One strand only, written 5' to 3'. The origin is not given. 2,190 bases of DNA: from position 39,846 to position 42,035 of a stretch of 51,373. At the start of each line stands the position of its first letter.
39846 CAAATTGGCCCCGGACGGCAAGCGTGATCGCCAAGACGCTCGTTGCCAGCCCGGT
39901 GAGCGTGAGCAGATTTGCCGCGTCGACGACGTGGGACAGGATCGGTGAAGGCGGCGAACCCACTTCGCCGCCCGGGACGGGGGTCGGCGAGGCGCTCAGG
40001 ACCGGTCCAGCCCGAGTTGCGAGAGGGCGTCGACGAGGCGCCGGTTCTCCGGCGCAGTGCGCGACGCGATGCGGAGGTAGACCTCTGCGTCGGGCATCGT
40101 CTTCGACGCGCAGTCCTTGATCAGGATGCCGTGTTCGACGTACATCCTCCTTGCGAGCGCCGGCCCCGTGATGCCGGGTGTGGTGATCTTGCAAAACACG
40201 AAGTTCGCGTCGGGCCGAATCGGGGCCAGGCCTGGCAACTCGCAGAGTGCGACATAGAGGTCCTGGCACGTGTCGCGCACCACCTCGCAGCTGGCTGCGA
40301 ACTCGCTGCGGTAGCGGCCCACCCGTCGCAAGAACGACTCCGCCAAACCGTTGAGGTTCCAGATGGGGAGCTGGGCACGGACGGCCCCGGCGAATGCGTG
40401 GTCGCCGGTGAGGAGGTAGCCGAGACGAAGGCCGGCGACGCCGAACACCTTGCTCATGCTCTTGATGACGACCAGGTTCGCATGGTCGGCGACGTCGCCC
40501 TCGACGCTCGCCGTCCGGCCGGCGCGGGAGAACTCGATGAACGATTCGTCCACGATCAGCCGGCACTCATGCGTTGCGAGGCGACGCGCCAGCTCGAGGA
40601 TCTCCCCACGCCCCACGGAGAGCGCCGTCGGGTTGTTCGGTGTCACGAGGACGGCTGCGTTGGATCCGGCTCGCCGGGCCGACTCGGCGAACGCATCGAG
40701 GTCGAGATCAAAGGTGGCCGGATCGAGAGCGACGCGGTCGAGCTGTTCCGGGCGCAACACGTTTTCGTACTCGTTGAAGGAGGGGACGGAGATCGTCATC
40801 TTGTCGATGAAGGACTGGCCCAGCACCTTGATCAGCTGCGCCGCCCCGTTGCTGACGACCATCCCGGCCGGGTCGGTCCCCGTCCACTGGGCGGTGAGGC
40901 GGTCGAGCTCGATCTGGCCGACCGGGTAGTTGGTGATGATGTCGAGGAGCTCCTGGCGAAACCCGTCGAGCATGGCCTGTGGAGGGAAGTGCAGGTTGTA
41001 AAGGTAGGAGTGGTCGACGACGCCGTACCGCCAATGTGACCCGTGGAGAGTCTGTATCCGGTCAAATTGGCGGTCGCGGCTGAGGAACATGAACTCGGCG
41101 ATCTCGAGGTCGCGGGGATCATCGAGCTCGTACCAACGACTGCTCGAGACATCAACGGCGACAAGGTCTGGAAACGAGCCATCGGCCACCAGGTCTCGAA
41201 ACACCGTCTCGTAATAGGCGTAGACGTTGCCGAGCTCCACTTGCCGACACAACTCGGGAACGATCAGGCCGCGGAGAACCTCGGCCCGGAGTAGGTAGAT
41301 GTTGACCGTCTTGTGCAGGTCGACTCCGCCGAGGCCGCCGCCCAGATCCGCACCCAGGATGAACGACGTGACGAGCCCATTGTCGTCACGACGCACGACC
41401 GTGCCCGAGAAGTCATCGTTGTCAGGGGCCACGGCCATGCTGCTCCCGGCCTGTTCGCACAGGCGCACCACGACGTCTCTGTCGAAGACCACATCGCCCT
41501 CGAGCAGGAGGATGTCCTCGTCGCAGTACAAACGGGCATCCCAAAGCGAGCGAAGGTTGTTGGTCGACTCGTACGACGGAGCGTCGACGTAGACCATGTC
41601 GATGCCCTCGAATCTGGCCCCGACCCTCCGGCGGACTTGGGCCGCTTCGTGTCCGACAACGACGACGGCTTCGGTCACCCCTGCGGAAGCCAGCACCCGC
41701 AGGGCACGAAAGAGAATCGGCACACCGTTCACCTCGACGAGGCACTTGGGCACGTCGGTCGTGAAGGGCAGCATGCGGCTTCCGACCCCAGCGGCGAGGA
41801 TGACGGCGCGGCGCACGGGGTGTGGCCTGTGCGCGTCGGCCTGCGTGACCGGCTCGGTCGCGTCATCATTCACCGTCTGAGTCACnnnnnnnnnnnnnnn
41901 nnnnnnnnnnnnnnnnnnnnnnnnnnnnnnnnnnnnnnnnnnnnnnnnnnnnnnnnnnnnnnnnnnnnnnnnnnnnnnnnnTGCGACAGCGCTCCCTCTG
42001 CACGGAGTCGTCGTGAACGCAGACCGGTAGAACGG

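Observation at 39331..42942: Cytidylyltransferase-PLP enzyme fusion, CDP-alcohol phosphotransferase and divergent methyltransferase: candidate pathway for an unusual amino-alcohol phosphodiester (lipid head group or solute)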

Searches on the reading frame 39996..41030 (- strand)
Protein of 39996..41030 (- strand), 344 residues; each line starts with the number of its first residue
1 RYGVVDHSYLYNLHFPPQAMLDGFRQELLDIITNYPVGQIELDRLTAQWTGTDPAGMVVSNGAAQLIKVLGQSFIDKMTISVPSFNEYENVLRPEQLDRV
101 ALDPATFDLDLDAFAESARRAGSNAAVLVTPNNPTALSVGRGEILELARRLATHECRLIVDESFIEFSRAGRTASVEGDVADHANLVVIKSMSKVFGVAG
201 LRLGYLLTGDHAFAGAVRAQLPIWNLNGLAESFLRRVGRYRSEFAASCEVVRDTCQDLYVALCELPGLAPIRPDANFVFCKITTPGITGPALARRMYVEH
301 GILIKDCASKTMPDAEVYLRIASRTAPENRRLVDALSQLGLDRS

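Call 15: search_solved_structures(query=window:39996-41030:-, max_evalue=0.00001, show_alignments=3)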
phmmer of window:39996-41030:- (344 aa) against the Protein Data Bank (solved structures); distinct sequences matched with E-value up to 0.00001: 36.
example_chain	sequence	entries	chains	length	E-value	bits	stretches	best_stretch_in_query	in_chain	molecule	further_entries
6oux_A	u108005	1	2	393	8.1e-32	113.9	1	17-339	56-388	Threonine phosphate decarboxylase-like enzyme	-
1lc5_A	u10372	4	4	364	1e-24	90.6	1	28-337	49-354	L-Threonine-O-3-Phosphate Decarboxylase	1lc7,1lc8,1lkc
3ftb_A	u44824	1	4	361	6.1e-22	81.4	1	17-336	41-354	Histidinol-phosphate aminotransferase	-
3fkd_A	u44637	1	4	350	3.8e-20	75.5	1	27-337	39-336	L-threonine-O-3-phosphate decarboxylase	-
1fg3_A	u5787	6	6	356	3.3e-14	56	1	44-337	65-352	HISTIDINOL PHOSPHATE AMINOTRANSFERASE | HISTIDINOL-PHOSPHATE AMINOTRANSFERASE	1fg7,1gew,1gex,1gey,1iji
7szp_A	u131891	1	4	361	4.6e-14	55.5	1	44-337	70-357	Histidinol-phosphate aminotransferase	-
9t0w_A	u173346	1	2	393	8.9e-14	54.6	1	58-338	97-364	Histidinol-phosphate aminotransferase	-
4r8d_A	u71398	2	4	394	8.9e-14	54.6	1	58-338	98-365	Histidinol-phosphate aminotransferase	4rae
8bj1_A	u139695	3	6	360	1.3e-13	54.1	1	42-328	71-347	histidinol-phosphate aminotransferase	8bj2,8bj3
8bj4_A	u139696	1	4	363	1.3e-13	54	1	42-328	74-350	histidinol-phosphate aminotransferase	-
3hdo_A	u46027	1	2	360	4.4e-13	52.3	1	41-339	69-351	Histidinol-phosphate aminotransferase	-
9jfb_A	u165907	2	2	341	5.7e-13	51.9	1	86-236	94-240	threonine-phosphate decarboxylase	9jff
4r2n_A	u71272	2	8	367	7e-13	51.6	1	28-215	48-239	Putative phenylalanine aminotransferase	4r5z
3euc_A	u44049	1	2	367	1.5e-12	50.5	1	8-336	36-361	Histidinol-phosphate aminotransferase 2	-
3cq5_A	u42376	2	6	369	4.4e-12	49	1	57-308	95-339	Histidinol-phosphate aminotransferase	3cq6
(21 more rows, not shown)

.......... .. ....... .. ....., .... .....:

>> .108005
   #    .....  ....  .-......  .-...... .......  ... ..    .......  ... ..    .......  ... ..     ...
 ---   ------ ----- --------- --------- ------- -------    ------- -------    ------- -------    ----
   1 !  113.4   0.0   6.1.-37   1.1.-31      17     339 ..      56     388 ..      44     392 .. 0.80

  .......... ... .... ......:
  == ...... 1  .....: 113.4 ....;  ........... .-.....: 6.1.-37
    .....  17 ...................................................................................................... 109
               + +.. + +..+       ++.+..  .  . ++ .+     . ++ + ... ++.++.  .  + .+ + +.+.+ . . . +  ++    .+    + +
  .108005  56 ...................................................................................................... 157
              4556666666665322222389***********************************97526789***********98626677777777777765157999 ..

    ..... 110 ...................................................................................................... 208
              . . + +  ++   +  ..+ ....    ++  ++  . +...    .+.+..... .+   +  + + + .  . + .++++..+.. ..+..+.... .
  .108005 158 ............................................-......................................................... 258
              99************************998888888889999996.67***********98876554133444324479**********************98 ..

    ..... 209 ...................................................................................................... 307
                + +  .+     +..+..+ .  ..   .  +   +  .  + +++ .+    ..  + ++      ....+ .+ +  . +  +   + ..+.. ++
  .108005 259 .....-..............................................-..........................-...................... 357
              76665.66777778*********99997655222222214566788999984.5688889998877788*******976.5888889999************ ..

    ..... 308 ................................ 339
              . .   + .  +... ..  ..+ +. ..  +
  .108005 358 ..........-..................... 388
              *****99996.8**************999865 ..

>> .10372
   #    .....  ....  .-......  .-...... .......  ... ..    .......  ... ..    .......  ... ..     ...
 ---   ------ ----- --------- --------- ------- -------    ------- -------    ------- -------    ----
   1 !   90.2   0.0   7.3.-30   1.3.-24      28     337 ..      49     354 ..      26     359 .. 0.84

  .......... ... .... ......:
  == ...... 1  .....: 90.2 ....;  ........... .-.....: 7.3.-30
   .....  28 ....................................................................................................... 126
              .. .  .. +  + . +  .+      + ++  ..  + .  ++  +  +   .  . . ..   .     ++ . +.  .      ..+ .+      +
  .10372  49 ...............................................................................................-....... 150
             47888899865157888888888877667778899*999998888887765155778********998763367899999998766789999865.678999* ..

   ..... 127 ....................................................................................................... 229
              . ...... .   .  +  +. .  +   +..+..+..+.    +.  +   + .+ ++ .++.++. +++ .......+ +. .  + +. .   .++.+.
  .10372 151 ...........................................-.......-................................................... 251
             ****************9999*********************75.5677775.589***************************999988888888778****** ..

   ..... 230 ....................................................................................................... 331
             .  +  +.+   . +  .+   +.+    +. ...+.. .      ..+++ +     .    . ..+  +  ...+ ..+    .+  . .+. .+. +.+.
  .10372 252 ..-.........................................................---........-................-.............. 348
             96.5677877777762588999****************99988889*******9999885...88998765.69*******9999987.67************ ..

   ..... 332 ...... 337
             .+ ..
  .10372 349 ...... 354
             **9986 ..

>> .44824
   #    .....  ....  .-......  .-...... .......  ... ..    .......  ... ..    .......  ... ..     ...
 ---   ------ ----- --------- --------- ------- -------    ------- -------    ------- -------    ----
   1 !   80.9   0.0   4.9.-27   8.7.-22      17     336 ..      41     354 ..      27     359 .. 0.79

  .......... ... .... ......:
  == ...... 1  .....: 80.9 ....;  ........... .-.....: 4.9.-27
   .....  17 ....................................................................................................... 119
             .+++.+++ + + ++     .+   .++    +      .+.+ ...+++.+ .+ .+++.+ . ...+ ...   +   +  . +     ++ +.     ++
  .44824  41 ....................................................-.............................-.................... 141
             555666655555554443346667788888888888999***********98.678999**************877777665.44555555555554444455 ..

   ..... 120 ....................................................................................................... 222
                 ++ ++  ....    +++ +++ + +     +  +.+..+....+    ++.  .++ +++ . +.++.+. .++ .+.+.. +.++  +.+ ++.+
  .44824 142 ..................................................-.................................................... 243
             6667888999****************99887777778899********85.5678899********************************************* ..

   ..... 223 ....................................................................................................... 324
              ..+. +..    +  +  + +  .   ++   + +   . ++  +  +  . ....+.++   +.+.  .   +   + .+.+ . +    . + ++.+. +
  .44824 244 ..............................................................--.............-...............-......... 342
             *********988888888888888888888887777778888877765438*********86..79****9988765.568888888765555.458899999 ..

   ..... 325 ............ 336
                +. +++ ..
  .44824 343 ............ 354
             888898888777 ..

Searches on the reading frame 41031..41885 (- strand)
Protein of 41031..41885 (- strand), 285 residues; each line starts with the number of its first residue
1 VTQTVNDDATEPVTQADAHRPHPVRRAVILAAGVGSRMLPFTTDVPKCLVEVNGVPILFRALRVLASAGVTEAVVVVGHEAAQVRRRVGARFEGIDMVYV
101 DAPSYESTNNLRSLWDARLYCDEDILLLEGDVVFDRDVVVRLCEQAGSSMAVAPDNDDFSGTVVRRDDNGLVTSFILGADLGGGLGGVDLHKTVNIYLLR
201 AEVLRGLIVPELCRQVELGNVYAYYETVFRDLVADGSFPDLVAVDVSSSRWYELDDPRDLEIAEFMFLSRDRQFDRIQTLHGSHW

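Call 16: search_solved_structures(query=window:41031-41885:-, max_evalue=0.001, show_alignments=2)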
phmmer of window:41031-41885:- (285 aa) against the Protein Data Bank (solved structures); distinct sequences matched with E-value up to 0.001: 56.
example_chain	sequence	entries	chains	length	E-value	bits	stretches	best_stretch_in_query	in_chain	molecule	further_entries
4y7t_A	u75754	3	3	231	3.4e-11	46.2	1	26-161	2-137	Nucleotidyl transferase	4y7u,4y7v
1jyk_A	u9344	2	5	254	2.4e-09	40.2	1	24-115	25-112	CTP:phosphocholine Cytidylyltransferase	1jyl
6pd1_A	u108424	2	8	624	5.8e-09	38.9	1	24-152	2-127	Nucleotidyl transferase/aminotransferase, class V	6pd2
8hhd_A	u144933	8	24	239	2.3e-08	36.9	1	25-138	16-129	Nucleotidyl transferase | N-acetylmuramate alpha-1-phosphate uridylyltransferase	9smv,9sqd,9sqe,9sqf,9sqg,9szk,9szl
9o90_A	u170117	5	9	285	9.1e-07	31.7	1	17-84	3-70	UTP--glucose-1-phosphate uridylyltransferase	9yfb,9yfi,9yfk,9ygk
6plj_A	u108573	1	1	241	1.3e-06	31.2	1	26-98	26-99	nucleotidyl transferase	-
7d72_K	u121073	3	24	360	2.5e-06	30.3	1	26-175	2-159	Mannose-1-phosphate guanyltransferase beta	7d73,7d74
1mc3_A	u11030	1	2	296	2.8e-06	30.1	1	26-135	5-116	GLUCOSE-1-PHOSPHATE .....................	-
7whr_B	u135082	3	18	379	3.7e-06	29.7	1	25-132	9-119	Nucleotidyl transferase family protein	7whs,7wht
5ify_A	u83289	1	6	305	4.4e-06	29.4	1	17-135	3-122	Glucose-1-phosphate thymidylyltransferase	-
6n0u_A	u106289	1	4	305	6e-06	29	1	17-139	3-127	Glucose-1-phosphate thymidylyltransferase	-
8x7s_B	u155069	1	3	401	8.6e-06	28.5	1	26-175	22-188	UTP--glucose-1-phosphate uridylyltransferase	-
1h5s_D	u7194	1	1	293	1.2e-05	28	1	24-172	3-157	Glucose-1-phosphate thymidylyltransferase 1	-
5xhw_A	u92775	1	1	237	1.4e-05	27.7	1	27-81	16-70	Putative 6-deoxy-D-mannoheptose pathway protein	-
6jq8_A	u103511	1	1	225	1.4e-05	27.7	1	27-82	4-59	Putative 6-deoxy-D-mannoheptose pathway protein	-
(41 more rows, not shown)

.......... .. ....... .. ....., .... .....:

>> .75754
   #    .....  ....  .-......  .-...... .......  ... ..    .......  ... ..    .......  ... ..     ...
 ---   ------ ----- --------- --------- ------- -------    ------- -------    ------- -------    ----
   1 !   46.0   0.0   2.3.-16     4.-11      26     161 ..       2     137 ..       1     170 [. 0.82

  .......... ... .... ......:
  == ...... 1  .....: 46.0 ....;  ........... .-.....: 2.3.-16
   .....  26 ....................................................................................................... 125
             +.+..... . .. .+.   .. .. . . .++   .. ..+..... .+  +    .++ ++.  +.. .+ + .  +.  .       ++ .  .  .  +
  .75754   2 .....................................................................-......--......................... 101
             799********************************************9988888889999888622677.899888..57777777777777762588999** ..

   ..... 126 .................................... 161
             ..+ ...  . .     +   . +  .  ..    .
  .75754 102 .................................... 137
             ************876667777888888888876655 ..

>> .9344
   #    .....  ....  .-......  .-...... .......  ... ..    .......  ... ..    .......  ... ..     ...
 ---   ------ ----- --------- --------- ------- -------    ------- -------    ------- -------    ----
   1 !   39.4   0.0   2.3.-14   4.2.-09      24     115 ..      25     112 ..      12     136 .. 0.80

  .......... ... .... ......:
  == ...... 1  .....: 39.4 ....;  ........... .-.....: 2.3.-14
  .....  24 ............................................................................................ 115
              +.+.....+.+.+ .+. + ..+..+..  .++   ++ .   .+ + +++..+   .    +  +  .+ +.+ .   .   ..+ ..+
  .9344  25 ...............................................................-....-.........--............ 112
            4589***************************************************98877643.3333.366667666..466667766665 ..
